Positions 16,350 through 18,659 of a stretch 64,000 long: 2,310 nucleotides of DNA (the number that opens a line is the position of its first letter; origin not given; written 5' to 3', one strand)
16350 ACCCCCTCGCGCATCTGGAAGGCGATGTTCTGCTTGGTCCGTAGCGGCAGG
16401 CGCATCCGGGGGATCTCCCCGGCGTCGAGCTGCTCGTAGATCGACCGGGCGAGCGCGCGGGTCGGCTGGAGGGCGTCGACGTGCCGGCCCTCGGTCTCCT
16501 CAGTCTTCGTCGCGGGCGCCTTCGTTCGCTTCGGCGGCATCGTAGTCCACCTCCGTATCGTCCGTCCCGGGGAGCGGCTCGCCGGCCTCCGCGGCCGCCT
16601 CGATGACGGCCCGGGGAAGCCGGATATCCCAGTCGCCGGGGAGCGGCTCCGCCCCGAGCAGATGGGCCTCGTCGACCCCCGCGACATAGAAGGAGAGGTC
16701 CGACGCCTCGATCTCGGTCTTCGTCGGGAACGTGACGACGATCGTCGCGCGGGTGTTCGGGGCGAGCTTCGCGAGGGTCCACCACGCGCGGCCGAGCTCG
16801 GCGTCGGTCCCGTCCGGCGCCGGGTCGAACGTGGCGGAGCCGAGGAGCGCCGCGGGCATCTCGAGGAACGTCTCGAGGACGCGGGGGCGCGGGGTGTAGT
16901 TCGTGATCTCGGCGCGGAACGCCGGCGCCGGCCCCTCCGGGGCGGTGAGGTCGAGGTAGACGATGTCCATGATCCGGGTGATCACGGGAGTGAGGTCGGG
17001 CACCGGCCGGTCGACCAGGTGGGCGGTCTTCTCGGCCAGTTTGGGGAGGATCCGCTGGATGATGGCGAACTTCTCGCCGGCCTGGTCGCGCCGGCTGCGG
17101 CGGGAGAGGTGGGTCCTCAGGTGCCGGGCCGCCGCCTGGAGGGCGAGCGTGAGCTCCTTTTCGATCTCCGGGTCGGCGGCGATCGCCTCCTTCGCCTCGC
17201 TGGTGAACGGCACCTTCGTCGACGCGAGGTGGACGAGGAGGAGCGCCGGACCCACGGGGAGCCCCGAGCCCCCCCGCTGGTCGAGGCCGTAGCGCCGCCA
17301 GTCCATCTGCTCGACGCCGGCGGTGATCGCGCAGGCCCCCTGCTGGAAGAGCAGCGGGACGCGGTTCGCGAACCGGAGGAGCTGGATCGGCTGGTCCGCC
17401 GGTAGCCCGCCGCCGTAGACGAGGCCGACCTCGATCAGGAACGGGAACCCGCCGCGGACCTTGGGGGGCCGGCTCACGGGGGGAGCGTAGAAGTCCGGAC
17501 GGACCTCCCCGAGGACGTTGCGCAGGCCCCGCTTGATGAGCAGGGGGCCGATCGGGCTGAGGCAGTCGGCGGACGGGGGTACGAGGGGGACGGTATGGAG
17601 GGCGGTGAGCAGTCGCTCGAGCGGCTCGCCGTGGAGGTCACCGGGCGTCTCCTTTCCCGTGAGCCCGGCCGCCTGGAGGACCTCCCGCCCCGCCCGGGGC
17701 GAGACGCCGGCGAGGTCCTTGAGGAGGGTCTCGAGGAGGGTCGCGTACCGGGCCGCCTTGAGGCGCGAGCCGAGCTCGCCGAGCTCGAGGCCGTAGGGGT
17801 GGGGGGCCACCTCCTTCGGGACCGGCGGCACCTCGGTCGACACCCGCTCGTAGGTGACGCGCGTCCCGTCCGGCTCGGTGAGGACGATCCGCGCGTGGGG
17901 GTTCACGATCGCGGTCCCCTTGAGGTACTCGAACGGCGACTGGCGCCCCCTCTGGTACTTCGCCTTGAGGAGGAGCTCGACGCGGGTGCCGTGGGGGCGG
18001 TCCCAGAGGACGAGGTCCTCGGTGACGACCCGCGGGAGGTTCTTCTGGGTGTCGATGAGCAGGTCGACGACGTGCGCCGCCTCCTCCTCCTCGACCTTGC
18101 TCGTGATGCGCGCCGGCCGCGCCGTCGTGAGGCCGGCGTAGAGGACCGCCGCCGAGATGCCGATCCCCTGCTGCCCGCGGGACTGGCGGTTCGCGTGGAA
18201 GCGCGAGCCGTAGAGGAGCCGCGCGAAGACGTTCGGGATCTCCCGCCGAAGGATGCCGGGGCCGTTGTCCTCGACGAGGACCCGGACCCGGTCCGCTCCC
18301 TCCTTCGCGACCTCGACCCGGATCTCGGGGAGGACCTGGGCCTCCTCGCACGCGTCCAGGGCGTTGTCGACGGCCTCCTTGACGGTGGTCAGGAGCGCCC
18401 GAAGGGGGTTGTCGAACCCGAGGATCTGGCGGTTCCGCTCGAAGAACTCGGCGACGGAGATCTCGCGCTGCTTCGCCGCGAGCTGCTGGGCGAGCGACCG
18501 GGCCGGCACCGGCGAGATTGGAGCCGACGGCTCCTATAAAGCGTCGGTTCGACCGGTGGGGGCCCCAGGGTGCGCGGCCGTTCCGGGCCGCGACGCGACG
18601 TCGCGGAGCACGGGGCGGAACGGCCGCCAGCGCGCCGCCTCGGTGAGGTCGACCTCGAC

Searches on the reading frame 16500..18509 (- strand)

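Call 64: search_protein_families(library=pfam, proteins=[window:16500-18509:-], max_evalue=0.00001)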
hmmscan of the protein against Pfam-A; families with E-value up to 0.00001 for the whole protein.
window:16500-18509:- (669 aa): 3 families
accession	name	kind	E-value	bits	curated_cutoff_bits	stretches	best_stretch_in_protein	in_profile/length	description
PF09239.17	Topo-VIb_trans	-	5.2e-55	186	24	1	312-479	1-158/159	Topoisomerase VI B subunit, transducer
PF02518.31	HATPase_c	-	2.9e-10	41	26.4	1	38-128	5-84/111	Histidine kinase-, DNA gyrase B-, and HSP90-like ATPase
PF13589.12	HATPase_c_3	-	5.9e-09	36.5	25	1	42-150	6-105/137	Histidine kinase-, DNA gyrase B-, and HSP90-like ATPase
